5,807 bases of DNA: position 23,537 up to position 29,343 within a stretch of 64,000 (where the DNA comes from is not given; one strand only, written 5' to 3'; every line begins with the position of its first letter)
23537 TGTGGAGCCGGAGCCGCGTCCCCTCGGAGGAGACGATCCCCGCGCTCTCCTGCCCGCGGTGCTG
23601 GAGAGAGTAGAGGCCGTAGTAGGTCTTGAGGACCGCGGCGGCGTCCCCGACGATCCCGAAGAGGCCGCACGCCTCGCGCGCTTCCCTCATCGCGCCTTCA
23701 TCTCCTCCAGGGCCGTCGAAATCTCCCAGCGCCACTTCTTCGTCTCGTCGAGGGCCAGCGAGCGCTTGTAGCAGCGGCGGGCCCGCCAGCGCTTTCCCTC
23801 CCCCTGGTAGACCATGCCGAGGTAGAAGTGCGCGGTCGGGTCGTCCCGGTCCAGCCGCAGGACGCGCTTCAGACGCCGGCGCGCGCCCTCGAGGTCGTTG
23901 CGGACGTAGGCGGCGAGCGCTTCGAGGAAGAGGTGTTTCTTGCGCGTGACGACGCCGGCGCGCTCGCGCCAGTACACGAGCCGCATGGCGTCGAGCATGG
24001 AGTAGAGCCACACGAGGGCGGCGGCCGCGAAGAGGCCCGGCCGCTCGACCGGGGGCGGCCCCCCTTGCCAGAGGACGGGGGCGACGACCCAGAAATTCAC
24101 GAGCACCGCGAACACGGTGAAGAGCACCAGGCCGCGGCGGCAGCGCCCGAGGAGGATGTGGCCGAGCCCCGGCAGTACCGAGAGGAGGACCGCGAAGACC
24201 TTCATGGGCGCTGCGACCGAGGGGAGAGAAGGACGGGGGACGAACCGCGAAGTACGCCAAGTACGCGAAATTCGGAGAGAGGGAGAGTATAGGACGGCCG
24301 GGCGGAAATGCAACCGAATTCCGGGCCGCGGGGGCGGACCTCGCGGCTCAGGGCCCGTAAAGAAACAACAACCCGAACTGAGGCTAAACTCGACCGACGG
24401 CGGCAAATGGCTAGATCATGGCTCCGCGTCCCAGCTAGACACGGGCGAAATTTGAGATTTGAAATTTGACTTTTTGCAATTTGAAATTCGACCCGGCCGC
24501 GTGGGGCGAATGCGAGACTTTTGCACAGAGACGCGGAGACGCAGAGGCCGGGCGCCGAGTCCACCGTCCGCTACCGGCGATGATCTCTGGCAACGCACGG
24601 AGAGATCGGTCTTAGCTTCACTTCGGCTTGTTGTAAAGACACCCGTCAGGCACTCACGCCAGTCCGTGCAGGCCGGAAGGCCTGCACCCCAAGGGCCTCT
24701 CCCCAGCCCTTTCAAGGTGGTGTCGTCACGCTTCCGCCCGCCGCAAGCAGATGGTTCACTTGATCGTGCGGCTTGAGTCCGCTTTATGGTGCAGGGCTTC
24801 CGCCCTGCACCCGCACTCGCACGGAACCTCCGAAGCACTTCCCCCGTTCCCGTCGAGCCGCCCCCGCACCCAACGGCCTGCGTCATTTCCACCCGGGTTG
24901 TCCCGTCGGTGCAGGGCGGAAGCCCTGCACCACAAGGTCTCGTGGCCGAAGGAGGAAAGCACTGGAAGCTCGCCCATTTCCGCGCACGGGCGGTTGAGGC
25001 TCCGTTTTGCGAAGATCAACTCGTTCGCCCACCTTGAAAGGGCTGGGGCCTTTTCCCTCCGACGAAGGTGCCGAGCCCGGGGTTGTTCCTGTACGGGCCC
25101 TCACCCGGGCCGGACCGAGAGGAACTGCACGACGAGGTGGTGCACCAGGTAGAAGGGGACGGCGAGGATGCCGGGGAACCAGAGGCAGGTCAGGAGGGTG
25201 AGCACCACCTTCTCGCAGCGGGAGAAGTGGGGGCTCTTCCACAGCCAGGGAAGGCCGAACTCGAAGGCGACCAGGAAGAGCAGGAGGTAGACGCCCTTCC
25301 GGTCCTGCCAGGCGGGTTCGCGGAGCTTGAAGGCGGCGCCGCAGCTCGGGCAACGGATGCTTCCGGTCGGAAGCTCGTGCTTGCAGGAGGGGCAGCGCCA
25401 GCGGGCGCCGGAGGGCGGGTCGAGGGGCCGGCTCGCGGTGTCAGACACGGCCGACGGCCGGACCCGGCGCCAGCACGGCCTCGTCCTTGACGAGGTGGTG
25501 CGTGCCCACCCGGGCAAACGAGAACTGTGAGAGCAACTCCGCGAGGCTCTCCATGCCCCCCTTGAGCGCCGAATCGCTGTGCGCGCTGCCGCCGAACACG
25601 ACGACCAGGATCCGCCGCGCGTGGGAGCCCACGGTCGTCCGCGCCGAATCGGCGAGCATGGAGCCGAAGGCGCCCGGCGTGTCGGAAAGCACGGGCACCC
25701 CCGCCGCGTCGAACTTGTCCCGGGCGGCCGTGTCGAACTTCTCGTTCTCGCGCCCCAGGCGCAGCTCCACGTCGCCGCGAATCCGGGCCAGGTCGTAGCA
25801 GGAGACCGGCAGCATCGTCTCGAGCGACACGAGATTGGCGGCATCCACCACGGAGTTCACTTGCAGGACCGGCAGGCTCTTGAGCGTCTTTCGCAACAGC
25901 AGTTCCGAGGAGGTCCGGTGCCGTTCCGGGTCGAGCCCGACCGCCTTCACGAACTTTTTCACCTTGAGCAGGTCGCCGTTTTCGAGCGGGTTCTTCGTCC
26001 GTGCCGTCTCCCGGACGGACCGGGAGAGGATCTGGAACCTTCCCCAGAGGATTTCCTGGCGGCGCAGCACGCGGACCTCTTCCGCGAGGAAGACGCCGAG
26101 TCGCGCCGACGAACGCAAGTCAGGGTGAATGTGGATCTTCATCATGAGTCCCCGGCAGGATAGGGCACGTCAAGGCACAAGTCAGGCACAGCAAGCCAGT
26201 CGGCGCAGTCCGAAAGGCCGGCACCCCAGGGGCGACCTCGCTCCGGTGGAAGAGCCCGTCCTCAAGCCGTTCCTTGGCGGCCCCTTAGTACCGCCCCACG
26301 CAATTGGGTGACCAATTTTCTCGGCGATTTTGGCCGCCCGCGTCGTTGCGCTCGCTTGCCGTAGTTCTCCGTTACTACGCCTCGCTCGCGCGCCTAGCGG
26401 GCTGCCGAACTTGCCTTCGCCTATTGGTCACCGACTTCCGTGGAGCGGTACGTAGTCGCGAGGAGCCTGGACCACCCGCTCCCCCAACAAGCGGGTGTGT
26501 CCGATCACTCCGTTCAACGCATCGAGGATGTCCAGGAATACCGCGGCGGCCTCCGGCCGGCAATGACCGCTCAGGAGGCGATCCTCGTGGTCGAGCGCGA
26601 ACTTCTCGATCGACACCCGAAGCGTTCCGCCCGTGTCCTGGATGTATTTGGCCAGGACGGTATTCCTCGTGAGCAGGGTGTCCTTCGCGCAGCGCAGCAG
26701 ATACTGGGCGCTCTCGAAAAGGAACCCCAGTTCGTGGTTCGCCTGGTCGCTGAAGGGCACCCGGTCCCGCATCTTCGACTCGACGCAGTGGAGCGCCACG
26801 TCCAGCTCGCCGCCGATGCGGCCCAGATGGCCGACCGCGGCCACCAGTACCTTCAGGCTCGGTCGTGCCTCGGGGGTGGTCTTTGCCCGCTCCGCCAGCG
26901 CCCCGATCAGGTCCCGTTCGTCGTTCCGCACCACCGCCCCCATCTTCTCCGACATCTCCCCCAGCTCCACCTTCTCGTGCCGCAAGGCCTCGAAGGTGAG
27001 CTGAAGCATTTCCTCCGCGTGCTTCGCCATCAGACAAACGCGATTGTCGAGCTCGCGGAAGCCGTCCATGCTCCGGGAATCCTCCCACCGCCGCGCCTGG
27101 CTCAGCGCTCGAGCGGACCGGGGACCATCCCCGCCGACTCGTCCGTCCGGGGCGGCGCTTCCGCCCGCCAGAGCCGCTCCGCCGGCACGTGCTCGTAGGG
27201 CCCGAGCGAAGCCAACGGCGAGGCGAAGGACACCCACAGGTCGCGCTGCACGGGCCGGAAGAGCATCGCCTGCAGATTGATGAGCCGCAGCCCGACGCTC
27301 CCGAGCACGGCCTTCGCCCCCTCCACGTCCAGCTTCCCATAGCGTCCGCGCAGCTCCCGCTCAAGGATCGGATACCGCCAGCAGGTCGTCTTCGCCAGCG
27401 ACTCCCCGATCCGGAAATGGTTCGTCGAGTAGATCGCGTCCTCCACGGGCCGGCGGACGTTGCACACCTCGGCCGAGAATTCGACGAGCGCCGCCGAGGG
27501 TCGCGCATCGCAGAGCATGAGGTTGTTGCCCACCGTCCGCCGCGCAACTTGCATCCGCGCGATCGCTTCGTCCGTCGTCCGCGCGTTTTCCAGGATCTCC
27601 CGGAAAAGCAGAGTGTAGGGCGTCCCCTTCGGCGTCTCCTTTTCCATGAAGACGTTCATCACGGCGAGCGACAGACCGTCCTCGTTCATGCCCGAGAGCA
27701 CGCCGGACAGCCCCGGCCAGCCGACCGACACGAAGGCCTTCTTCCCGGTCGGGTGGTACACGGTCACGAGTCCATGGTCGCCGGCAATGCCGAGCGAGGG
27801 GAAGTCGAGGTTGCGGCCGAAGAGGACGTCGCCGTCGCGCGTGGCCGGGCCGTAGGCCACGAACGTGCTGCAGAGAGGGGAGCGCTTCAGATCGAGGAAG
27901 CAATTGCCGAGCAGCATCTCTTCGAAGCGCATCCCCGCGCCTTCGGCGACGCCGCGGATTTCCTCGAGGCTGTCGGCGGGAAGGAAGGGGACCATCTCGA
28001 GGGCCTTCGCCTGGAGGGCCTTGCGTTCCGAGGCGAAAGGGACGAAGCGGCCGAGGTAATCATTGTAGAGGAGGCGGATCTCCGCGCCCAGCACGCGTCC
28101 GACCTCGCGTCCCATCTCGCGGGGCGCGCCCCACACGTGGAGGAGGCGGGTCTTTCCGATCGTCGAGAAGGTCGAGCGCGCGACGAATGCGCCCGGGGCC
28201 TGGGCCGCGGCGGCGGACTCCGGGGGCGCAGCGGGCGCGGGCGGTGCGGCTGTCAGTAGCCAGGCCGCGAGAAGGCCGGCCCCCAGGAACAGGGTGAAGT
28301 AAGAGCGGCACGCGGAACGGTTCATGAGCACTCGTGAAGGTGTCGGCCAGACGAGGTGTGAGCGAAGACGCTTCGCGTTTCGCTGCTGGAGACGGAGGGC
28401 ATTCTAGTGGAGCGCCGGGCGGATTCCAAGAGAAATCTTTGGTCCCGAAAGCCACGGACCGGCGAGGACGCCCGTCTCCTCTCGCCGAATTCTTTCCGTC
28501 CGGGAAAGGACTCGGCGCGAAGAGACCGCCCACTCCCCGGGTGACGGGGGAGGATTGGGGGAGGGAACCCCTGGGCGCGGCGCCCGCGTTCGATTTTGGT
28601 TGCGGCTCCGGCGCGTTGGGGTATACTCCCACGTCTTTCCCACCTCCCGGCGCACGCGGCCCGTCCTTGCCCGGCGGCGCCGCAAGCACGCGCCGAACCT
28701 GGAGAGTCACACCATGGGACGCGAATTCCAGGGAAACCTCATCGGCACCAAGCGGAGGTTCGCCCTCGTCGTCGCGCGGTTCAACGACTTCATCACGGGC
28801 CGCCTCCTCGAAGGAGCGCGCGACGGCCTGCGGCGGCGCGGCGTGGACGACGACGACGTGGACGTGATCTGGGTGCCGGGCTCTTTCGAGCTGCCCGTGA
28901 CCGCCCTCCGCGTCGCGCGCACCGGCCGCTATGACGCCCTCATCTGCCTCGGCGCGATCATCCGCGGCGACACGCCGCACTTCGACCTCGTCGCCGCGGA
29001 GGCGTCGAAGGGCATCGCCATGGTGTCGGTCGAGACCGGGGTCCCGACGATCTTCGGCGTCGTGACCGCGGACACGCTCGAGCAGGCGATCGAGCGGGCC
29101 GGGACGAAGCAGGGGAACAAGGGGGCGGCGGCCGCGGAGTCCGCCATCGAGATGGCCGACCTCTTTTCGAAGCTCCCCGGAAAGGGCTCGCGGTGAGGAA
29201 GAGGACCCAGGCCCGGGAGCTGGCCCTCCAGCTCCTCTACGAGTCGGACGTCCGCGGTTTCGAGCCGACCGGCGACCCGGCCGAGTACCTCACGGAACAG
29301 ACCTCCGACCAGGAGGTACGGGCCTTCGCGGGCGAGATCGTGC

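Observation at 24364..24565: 200-bp interspersed repeat (Rpt200) in three copies, contributing stop codons or C-terminal tails to genes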

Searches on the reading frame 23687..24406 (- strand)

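Call 11: search_protein_families(library=pfam, proteins=[window:23687-24406:-], max_evalue=0.01)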
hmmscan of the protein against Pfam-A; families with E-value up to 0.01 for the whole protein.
window:23687-24406:- (239 aa): 6 families
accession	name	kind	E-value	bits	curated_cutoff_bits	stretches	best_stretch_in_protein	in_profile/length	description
PF13414.12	TPR_11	-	3.9e-08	33.3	26.8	1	167-202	5-40/42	TPR repeat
PF07719.23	TPR_2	-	5.7e-08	32.7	27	1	191-222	2-33/34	Tetratricopeptide repeat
PF13432.12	TPR_16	-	9.5e-05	23.2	32.7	1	161-200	2-41/65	Tetratricopeptide repeat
PF00515.34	TPR_1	-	0.00017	21.7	27.8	1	191-222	2-33/34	Tetratricopeptide repeat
PF20382.3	DUF6677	-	0.0027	18.7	24.3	1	76-99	7-30/116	Family of unknown function (DUF6677)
PF13424.12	TPR_12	-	0.0047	17.5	30.1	0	172-221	26-76/77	Tetratricopeptide repeat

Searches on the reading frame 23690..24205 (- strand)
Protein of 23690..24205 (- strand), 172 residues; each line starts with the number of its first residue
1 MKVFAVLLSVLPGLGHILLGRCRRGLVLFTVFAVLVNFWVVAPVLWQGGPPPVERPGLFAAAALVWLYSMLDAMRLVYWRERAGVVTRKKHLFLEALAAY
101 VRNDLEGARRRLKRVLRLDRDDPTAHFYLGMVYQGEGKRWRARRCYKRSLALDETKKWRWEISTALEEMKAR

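Call 58: list_cluster_members(proteins=[P0241, P0001, P0121, window:23690-24205:-, window:48843-51005:+, window:47600-48718:+])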
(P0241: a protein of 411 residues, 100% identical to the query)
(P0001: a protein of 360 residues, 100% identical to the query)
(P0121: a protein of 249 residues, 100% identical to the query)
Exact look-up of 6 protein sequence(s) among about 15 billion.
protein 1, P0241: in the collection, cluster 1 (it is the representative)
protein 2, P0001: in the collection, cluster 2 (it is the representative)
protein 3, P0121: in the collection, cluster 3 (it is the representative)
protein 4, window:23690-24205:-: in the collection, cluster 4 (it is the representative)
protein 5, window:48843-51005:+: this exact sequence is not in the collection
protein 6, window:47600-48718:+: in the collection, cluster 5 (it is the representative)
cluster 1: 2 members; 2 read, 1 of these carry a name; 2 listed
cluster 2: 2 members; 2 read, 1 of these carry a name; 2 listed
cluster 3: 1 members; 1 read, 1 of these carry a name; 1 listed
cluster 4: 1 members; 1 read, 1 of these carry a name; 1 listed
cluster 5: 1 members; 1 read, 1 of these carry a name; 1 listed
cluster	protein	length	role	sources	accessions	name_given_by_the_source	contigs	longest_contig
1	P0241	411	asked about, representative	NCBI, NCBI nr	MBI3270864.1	MAG: hypothetical protein HYZ53_17820 [Planctomycetes bacterium] | hypothetical protein [Planctomycetota bacterium]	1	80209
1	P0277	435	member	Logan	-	-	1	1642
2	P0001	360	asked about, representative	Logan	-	-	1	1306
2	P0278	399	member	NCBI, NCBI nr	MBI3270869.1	MAG: zinc-dependent alcohol dehydrogenase family protein [Planctomycetes bacterium] | zinc-dependent alcohol dehydrogenase family protein [Planctomycetota bacterium]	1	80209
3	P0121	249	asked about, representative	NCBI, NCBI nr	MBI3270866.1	MAG: NAD(P)H-hydrate epimerase [Planctomycetes bacterium] | NAD(P)H-hydrate epimerase [Planctomycetota bacterium]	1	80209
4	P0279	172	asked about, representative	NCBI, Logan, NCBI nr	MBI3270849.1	MAG: tetratricopeptide repeat protein [Planctomycetes bacterium] | tetratricopeptide repeat protein [Planctomycetota bacterium]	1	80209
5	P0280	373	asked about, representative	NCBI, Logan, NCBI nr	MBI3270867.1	MAG: glycosyltransferase [Planctomycetes bacterium] | glycosyltransferase [Planctomycetota bacterium]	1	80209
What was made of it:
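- Both junctions leave open reading frames that GenBank annotates (call 58).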

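Call 63: find_encoding_contigs(protein=window:23690-24205:-, flank=5000)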
Protein window:23690-24205:- (172 aa): 1 contig read that carries it; 1 place shown.
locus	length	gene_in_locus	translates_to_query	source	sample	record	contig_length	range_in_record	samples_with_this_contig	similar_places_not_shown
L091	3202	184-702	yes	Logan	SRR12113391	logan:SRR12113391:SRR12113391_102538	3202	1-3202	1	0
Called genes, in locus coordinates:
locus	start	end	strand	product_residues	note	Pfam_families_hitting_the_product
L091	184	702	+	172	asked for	PF07719:TPR_2 (faint), PF13414:TPR_11 (weak)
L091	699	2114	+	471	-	PF13522:GATase_6, PF13537:GATase_7, PF00156:Pribosyltran (weak)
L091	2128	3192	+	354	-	PF00586:AIRS, PF02769:AIRS_C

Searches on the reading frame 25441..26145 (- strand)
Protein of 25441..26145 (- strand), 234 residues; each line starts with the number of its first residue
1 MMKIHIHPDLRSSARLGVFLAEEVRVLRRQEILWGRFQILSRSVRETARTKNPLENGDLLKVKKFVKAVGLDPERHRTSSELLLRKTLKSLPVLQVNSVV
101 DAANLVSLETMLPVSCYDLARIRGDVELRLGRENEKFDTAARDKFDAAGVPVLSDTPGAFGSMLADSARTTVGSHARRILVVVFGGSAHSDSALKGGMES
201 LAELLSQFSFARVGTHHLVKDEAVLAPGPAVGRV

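Call 11: search_protein_families(library=pfam, proteins=[window:25441-26145:-], max_evalue=0.01)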
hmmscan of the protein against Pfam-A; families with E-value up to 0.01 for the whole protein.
window:25441-26145:- (234 aa): 1 family
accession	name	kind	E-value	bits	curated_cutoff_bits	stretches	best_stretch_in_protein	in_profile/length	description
PF03483.22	B3_4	-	6.9e-15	55.5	29.3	1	63-182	3-123/174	B3/4 domain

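Call 22: find_encoding_contigs(protein=window:25441-26145:-, flank=10000)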
Protein window:25441-26145:- (234 aa): no gene with exactly this product is on record in the collection.

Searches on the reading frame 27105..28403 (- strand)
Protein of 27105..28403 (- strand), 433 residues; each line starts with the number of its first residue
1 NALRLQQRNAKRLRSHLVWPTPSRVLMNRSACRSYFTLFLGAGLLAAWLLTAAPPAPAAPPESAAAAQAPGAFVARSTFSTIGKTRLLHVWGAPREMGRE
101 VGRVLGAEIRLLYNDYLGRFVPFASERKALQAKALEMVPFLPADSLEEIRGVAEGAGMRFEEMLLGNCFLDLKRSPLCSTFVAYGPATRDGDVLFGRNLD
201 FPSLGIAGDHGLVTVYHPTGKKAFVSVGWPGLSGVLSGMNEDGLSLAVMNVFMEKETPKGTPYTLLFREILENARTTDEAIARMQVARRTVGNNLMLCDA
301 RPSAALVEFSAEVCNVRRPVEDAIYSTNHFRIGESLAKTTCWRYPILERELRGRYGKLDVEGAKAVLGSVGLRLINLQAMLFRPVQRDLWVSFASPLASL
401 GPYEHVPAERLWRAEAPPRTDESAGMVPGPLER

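Call 67: search_protein_families(library=pfam, proteins=[window:27105-28403:-], max_evalue=0.001)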
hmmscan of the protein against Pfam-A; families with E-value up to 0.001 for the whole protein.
window:27105-28403:- (433 aa): 1 family
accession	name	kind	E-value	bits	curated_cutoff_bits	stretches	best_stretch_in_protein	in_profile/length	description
PF03417.21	AAT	-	2.7e-19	70.2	23.2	1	190-332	5-143/225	Acyl-coenzyme A:6-aminopenicillanic acid acyl-transferase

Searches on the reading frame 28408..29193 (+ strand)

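Call 67: search_protein_families(library=pfam, proteins=[window:28408-29193:+], max_evalue=0.001)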
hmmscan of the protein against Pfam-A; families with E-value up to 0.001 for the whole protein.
window:28408-29193:+ (262 aa): 1 family
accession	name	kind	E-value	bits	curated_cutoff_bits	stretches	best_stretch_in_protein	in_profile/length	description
PF00885.24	DMRL_synthase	-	2.5e-55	186.7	26.7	1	117-253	3-138/139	6,7-dimethyl-8-ribityllumazine synthase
